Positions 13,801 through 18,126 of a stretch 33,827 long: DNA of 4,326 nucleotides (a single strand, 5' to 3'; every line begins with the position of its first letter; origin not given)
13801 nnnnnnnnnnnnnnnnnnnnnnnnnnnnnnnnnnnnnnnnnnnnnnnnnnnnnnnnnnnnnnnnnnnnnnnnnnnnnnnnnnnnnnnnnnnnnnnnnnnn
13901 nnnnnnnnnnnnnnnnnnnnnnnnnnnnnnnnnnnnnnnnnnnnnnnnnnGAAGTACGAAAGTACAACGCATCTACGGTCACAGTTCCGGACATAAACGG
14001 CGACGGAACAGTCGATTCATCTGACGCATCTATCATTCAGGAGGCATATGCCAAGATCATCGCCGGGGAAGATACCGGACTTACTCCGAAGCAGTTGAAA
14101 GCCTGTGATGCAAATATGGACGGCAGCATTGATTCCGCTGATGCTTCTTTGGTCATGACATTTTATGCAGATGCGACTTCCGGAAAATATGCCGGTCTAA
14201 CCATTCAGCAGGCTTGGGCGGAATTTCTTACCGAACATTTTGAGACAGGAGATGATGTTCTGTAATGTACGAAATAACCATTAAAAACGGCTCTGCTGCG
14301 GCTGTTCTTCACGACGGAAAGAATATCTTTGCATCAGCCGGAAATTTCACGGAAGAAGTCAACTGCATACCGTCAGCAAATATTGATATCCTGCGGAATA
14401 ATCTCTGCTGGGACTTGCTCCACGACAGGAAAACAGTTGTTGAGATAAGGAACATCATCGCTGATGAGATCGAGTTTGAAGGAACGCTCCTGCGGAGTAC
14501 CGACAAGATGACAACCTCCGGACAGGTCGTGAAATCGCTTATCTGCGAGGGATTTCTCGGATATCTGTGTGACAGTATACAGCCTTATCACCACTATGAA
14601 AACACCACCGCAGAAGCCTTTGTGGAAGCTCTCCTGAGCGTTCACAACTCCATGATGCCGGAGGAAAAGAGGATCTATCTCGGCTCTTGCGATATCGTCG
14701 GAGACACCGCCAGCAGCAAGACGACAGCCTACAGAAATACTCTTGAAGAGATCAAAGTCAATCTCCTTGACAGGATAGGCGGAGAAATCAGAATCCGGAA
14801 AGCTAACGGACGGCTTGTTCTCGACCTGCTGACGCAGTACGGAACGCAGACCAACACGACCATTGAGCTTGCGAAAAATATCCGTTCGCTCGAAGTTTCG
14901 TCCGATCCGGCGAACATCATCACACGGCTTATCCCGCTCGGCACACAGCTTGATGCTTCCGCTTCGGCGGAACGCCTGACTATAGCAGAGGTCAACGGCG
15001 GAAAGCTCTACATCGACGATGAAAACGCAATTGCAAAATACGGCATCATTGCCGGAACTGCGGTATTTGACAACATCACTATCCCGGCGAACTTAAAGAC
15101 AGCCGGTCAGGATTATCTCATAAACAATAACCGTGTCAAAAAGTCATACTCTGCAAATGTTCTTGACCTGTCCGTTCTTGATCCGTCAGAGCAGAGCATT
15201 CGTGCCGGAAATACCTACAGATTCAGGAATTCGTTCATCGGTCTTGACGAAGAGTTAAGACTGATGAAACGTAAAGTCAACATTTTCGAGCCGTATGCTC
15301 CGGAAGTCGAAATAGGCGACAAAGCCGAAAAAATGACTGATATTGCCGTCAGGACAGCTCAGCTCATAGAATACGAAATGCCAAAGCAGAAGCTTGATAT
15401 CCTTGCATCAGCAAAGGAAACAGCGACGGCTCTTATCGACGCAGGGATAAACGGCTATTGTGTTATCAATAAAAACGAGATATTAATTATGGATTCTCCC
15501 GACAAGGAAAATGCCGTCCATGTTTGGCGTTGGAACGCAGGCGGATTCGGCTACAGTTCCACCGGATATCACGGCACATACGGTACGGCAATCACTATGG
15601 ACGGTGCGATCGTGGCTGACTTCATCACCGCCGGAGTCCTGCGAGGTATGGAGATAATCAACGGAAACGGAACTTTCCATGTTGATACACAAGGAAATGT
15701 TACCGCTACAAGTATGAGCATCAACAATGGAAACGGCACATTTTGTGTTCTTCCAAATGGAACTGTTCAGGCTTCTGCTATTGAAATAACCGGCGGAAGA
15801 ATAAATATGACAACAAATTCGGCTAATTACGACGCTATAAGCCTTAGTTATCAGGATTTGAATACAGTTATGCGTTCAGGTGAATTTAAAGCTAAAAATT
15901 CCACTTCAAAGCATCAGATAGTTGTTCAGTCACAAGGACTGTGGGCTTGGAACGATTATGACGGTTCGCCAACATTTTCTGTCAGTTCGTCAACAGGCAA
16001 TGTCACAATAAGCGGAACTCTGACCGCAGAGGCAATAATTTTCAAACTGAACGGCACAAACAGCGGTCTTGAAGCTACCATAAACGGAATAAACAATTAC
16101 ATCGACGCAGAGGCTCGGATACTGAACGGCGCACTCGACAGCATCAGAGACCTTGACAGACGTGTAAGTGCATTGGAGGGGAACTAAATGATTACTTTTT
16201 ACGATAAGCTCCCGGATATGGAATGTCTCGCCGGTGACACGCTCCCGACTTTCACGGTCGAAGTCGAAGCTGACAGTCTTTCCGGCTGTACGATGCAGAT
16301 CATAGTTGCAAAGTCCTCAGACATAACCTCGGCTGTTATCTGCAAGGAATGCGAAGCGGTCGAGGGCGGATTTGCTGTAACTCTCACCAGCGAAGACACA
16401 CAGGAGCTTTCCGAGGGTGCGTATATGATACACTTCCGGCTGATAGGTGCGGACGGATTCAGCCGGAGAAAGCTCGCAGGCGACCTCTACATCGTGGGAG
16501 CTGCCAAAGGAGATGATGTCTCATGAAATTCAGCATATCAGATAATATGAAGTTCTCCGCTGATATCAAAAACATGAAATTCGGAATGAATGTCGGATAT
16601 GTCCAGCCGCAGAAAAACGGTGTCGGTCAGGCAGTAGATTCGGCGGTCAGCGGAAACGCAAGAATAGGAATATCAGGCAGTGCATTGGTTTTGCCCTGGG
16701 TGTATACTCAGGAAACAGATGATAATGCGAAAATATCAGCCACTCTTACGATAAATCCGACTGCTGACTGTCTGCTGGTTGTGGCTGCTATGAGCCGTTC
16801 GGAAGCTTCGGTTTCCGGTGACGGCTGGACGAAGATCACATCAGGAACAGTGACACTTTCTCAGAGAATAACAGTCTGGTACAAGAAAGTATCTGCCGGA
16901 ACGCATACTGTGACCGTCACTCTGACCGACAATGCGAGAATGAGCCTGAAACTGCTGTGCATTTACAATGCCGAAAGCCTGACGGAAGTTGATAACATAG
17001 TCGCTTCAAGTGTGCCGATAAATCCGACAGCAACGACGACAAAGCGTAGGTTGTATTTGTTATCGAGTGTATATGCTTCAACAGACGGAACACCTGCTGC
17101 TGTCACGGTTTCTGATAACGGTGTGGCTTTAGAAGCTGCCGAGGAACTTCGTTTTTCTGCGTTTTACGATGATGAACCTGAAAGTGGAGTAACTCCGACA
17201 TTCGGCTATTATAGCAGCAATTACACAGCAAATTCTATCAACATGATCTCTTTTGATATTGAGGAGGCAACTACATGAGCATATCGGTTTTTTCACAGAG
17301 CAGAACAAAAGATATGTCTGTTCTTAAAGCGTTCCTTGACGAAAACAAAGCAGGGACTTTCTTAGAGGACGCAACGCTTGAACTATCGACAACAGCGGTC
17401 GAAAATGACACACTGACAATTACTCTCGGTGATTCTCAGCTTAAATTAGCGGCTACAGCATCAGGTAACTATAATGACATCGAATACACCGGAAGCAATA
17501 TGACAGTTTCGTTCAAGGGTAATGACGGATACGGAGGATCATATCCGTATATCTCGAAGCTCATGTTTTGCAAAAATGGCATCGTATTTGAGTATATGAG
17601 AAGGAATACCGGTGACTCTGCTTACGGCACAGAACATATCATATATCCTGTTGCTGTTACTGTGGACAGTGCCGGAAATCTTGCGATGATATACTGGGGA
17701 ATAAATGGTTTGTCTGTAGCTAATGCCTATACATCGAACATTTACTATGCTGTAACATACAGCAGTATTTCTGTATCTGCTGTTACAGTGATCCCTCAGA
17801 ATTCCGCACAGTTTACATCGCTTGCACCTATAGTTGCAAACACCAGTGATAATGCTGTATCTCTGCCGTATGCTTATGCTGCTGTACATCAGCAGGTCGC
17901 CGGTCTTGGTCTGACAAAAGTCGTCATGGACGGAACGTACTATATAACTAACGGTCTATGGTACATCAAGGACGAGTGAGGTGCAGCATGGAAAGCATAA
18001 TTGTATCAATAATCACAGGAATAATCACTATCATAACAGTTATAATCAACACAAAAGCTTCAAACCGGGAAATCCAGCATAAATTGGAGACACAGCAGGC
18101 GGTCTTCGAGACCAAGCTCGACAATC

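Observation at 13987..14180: Type-I dockerin module fused to the distal tail (baseplate hub) protein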

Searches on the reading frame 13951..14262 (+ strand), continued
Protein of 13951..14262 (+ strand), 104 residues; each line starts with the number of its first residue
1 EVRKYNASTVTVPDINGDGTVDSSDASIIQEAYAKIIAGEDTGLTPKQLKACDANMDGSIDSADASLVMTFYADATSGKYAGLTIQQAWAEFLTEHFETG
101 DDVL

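Call 99: find_encoding_contigs(protein=P0149, flank=6000, max_places=2)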
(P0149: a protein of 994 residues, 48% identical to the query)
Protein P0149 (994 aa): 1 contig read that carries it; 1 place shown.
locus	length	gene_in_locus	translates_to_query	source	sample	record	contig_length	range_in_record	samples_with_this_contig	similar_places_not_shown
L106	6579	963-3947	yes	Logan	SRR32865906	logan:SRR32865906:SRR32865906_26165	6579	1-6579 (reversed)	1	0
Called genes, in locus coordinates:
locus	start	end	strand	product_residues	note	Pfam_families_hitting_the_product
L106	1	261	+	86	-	?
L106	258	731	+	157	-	PF06854:Phage_Gp15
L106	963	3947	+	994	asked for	PF10145:PhageMin_Tail, PF00404:Dockerin_1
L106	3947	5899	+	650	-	PF06605:Prophage_tail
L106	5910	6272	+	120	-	-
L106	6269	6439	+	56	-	-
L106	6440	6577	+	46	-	?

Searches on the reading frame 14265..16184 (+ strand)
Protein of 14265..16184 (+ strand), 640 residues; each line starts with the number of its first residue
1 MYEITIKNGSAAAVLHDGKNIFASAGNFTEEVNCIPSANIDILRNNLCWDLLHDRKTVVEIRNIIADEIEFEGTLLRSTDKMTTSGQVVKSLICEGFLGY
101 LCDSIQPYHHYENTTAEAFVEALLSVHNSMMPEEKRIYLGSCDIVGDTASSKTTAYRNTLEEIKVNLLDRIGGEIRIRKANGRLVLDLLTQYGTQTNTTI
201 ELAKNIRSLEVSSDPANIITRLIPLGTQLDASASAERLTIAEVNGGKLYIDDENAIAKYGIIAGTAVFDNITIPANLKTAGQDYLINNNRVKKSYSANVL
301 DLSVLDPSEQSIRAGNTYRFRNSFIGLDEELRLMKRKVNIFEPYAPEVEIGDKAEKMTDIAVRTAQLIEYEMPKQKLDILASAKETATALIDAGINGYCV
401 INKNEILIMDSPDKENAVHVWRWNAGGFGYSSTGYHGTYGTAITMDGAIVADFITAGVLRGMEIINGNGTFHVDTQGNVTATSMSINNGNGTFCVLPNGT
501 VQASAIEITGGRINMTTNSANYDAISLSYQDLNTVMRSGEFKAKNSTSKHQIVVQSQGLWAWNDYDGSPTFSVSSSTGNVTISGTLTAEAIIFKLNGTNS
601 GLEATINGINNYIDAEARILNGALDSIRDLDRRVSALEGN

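Call 3: search_protein_families(library=pfam, proteins=[window:14265-16184:+], max_evalue=1)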
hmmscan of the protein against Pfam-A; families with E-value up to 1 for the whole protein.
window:14265-16184:+ (640 aa): 3 families
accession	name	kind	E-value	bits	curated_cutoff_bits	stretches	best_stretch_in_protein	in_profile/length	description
PF06605.17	Prophage_tail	-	1.3e-27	97.5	31.3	1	145-362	41-248/250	Prophage endopeptidase tail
PF25485.1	DUF7908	-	0.038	14.7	27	1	469-503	79-113/134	Domain of unknown function (DUF7908)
PF13349.12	DUF4097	-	0.76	9.5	22.9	1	472-584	103-212/247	Toastrack DUF4097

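Call 4: search_protein_families(library=phrogs, proteins=[window:14265-16184:+], max_evalue=0.01)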
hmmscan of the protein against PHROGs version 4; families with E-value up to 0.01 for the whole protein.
window:14265-16184:+ (640 aa): 18 families
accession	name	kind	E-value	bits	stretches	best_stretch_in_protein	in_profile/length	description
phrog_3558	-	tail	1.5e-102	345.8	1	1-364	10-386/1047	tail protein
phrog_9886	-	unknown function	8.3e-62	210.2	1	1-458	1-468/940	-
phrog_1067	-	head and packaging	9.4e-47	161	1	145-593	139-572/991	minor head protein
phrog_5555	-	tail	2.9e-39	136.1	1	148-465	138-453/788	tail protein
phrog_7043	-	tail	2.1e-20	73.9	1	122-491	120-488/1077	tail protein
phrog_3475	-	tail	1.3e-14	54.3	1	80-360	461-723/841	minor tail protein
phrog_4798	-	tail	5.2e-13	49.1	1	185-352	220-380/796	tail protein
phrog_4311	-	head and packaging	5.7e-11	42.6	1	189-453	176-425/651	minor head protein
phrog_22322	-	tail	3.1e-10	40.2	1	172-359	162-349/562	tail protein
phrog_12312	-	head and packaging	4.4e-10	39.5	1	181-397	163-394/784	virion structural protein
phrog_19846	-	unknown function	1.1e-09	37.6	1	170-272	166-272/1272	-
phrog_326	-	other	2e-07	30.6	1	248-368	555-669/985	tail protein with endopeptidase domain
phrog_1775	-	head and packaging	2.4e-06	26.4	1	185-257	180-248/1609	minor head protein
phrog_7142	-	tail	0.00022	20.9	1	150-229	141-218/622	tail protein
phrog_12493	-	tail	0.00057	18.9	1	419-525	833-906/950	tail protein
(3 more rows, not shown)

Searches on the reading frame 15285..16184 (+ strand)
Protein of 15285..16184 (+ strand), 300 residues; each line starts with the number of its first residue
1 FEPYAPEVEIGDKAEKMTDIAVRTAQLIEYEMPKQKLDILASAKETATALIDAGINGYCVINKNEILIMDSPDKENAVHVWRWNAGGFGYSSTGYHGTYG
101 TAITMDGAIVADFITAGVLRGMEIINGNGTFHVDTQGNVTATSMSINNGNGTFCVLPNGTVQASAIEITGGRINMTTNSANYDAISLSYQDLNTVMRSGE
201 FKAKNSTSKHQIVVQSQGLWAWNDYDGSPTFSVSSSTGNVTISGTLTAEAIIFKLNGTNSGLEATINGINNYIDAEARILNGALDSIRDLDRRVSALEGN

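Call 35: search_protein_families(library=pfam, proteins=[window:15345-16184:+], max_evalue=10)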
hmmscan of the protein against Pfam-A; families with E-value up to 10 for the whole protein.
window:15345-16184:+ (280 aa): 4 families
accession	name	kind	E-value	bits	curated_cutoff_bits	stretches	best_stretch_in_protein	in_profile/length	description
PF13349.12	DUF4097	-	0.009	15.8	22.9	1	111-224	102-212/247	Toastrack DUF4097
PF25485.1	DUF7908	-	0.013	16.2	27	1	109-143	79-113/134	Domain of unknown function (DUF7908)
PF04773.18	FecR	-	0.095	13.6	24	1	139-194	36-91/97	FecR protein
PF20009.4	GEVED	-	7.7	7.9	24.4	0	106-153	9-51/78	GEVED domain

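Call 64: search_protein_families(library=pfam, alignment_id=A3, max_evalue=0.01)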
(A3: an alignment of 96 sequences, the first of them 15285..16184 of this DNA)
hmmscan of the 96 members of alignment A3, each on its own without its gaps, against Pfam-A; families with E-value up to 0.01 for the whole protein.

A. member 1, window:15285-16184:+ (300 aa): 1 family
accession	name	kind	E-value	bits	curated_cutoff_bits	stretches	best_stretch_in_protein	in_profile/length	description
PF13349.12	DUF4097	-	0.0093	15.8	22.9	0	132-244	103-212/247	Toastrack DUF4097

B. families by the number of members that match (of 96 scanned): 35 families (the first 25 are shown)
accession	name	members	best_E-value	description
PF13306.12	LRR_5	4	6.7e-62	BspA type Leucine rich repeat region (6 copies)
PF06605.17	Prophage_tail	4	2.4e-26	Prophage endopeptidase tail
PF05105.17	Phage_holin_4_1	3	1.7e-40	Bacteriophage holin family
PF01183.26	Glyco_hydro_25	2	8.2e-34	Glycosyl hydrolases family 25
PF08291.16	Peptidase_M15_3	2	6.1e-17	Peptidase M15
PF13855.12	LRR_8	2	2.3e-11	Leucine rich repeat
PF02086.21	MethyltransfD12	1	1.1e-31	D12 class N6 adenine-specific DNA methyltransferase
PF18013.6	Phage_lysozyme2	1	1.1e-31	Phage tail lysozyme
PF08230.16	CW_7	1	5.2e-20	CW_7 repeat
PF24243.1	Phage_tail_C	1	2.2e-17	Phage tail tip domain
PF01476.26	LysM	1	1.9e-12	LysM domain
PF04545.22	Sigma70_r4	1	1.2e-11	Sigma-70, region 4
PF01471.23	PG_binding_1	1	4.3e-09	Putative peptidoglycan binding domain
PF08281.18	Sigma70_r4_2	1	7.7e-09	Sigma-70, region 4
PF09374.15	PG_binding_3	1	9.1e-09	Predicted Peptidoglycan domain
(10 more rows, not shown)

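Call 86: search_solved_structures(query=window:15285-16184:+, max_evalue=1)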
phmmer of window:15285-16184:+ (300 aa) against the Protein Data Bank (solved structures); distinct sequences matched with E-value up to 1: 2.
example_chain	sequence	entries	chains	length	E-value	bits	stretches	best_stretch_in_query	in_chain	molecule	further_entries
9m7n_A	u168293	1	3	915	0.16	14.3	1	32-128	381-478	Gp16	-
6wo5_H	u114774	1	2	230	0.68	12.2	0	111-160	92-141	Fab 212.1.1 heavy chain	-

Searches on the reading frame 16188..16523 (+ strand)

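Call 3: search_protein_families(library=pfam, proteins=[window:16188-16523:+], max_evalue=1)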
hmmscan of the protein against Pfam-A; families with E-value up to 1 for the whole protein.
window:16188-16523:+ (112 aa): 3 families
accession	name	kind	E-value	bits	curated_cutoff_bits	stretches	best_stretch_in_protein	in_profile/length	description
PF23919.1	DUF7258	-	0.15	12.7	27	1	42-74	2-34/76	Domain of unknown function (DUF7258)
PF10058.14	Zn_ribbon_10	-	0.17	12.1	24.2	1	45-62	18-35/54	ER junction formation factor lunapark, zinc ribbon finger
PF16967.11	TcfC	-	0.23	11.5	29.4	1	70-95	37-62/68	E-set like domain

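Call 4: search_protein_families(library=phrogs, proteins=[window:16188-16523:+], max_evalue=0.01)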
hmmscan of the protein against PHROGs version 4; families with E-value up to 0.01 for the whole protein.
window:16188-16523:+ (112 aa): 1 family
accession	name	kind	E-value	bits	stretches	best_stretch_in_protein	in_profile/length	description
phrog_1084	-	unknown function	4.1e-06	27.9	1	30-103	34-111/123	unknown function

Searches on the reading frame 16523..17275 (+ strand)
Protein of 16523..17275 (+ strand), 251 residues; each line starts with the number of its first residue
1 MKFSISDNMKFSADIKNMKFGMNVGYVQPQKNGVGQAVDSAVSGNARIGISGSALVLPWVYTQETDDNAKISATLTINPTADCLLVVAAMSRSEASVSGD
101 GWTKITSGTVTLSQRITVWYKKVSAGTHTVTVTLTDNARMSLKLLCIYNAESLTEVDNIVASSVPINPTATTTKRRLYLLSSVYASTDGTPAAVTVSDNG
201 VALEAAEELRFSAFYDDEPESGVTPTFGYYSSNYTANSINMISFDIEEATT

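Call 8: search_protein_families(library=pfam, proteins=[window:16523-17275:+], max_evalue=0.001)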
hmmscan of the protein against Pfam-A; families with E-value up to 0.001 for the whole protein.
window:16523-17275:+ (251 aa): 0 families

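Call 35: search_protein_families(library=pfam, proteins=[window:16523-17275:+], max_evalue=10)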
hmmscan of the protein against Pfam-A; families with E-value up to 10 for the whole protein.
window:16523-17275:+ (251 aa): 1 family
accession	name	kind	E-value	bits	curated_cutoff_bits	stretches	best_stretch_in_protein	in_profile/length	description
PF00801.26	PKD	-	0.013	15.9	23.5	1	106-138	37-69/80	PKD domain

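Call 36: search_protein_families(library=phrogs, proteins=[window:16523-17275:+], max_evalue=0.001)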
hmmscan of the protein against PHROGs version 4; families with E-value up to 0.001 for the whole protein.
window:16523-17275:+ (251 aa): 0 families

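Call 85: search_solved_structures(query=window:16523-17275:+, max_evalue=1)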
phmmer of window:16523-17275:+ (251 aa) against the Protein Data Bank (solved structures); distinct sequences matched with E-value up to 1: 1.
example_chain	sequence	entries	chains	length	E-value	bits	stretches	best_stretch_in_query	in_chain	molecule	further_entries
4g9m_A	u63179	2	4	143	0.18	14.8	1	179-237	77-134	agglutinin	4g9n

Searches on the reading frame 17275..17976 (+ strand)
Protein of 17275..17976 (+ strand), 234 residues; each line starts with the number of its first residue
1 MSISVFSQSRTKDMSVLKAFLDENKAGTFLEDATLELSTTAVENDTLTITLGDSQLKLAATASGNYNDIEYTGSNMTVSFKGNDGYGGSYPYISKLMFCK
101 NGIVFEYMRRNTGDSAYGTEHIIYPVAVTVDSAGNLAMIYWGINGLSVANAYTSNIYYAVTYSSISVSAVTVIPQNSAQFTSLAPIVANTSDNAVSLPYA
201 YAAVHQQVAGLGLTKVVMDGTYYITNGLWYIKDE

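Call 8: search_protein_families(library=pfam, proteins=[window:17275-17976:+], max_evalue=0.001)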
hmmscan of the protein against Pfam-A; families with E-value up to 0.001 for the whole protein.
window:17275-17976:+ (234 aa): 0 families

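Call 35: search_protein_families(library=pfam, proteins=[window:17275-17976:+], max_evalue=10)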
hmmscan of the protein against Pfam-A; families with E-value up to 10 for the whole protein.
window:17275-17976:+ (234 aa): 0 families

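Call 36: search_protein_families(library=phrogs, proteins=[window:17275-17976:+], max_evalue=0.001)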
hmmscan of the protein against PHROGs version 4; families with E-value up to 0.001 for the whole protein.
window:17275-17976:+ (234 aa): 0 families

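Call 75: find_homologous_proteins(query=window:17275-17976:+, max_evalue=0.001)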
Query window:17275-17976:+ (234 aa): 31 proteins with E <= 0.001 among 298 candidates.
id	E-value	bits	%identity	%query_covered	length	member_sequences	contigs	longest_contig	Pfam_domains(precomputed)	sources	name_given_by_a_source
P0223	2.7e-146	503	100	100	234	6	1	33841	-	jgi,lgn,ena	-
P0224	3.8e-120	417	84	100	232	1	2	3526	-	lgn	-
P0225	2.2e-96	340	68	100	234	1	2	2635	-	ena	-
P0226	5.0e-94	332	66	99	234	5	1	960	-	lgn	-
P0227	8.1e-92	325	66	100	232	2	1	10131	-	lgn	-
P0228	1.5e-91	324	64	100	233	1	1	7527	-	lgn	-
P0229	8.2e-90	318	64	100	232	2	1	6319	-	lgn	-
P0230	6.7e-89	315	63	100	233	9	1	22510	-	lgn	-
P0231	1.1e-87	311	62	100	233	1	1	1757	-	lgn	-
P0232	2.1e-87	310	64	100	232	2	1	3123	-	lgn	-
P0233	1.9e-41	160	44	97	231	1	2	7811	-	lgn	-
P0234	1.9e-39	154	43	98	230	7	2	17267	-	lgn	-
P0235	1.4e-34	138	40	100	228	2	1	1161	-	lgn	-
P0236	1.5e-34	138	41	100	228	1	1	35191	-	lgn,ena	-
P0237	1.4e-33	135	39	100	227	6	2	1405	-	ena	-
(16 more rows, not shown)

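Call 82: predict_structure(alignment_id=A4)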
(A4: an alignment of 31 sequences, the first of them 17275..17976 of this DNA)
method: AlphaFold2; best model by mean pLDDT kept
length: 234 residues; sequences in the alignment: 31
mean_pLDDT: 82.7   pTM: 0.85
mean pLDDT of the five models: 82.7, 82.7, 82.6, 82.4, 79.9
residues with pLDDT >= 90: 100; 70-90: 93; 50-70: 30; < 50: 11
segments of 3 or more residues with pLDDT < 50: 144-151
pLDDT, mean of each block of 10 residues (from residue 1): 87 94 96 96 93 94 76 89 57 90 86 59 83 94 46 72 87 78 87 89 76 84 88 90
secondary structure, 60 per line:
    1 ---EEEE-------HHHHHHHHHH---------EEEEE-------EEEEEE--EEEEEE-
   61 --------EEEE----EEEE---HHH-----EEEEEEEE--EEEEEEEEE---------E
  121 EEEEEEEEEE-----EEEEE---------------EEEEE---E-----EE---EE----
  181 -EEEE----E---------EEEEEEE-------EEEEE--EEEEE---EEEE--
elements in order: E4-7 H15-24 E34-38 E46-51 E54-59 E69-72 E77-80 E92-99 E102-110 E120-130 E136-140 E156-160 E182-185 E200-206 E214-218 E221-225 E229-232

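Call 84: fold_search(model_id=the predicted structure, library=pdb)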
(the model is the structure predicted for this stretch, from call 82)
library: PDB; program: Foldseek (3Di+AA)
matches with E <= 10: 321; with E <= 0.001: 0
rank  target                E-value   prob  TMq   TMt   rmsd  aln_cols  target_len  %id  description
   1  4uuy_A                5.7e-02  0.08  0.14  0.11  17.9       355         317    9  Structural Identification of the Vps18 beta-propeller reveals a critical role in the HOPS complex stability and functi (released 2014-10-29)
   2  7onh_A                8.6e-02  0.23  0.22  0.17  16.6       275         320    9  Crystal structure of the computationally designed SAKe6BE-L3 protein (released 2022-12-14)
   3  7on6                  8.6e-02  0.21  0.22  0.19  16.4       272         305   10  Crystal structure of the computationally designed SAKe6AE protein (released 2022-12-14)
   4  4uuy_B                9.0e-02  0.06  0.12  0.10  18.4       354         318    9  Structural Identification of the Vps18 beta-propeller reveals a critical role in the HOPS complex stability and functi (released 2014-10-29)
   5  7eq5_A                1.3e-01  0.06  0.12  0.09  16.6       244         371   12  Plant growth-promoting factor YxaL mutant from Bacillus velezensis - T175W/W215G (released 2022-01-12)
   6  5a10                  1.4e-01  0.15  0.22  0.17  16.4       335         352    7  The crystal structure of Ta-TFP, a thiocyanate-forming protein involved in glucosinolate breakdown (space group C2) (released 2015-08-26)
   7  9sn1                  1.6e-01  0.04  0.12  0.06  18.9       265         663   10  Lip3 DL-peptidase in the apo-state (released 2026-02-18)
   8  4pxw_B                1.8e-01  0.10  0.16  0.14  14.7       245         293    8  Crystal structure of human DCAF1 WD40 repeats (Q1250L) (released 2014-04-16)
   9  6c7k_A                1.9e-01  0.11  0.20  0.14  11.8       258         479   10  Crystal structure of an ACO/RPE65 chimera (released 2018-04-25)
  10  4i0o                  1.9e-01  0.07  0.13  0.09  17.0       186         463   12  Nucleoporin ELYS (aa1-494), Mus musculus (released 2013-04-17)
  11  6c7k_C                2.0e-01  0.10  0.20  0.13  12.1       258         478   10  Crystal structure of an ACO/RPE65 chimera (released 2018-04-25)
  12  7r5k_40               2.6e-01  0.05  0.12  0.10  15.8       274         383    9  Human nuclear pore complex (constricted) (released 2022-06-22)
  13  8bbf_A                2.6e-01  0.04  0.12  0.05  21.0       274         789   10  Structure of the IFT-A complex; IFT-A1 module (released 2022-12-07)
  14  6fhy_A                2.9e-01  0.09  0.17  0.13  15.6       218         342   12  Photorhabdus asymbiotica lectin (PHL) in complex with synthetic C-fucoside (released 2019-01-30)
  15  6fhx_A                2.9e-01  0.05  0.14  0.11  16.6       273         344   10  Photorhabdus asymbiotica lectin (PHL) in complex with synthetic C-fucoside (released 2019-01-30)
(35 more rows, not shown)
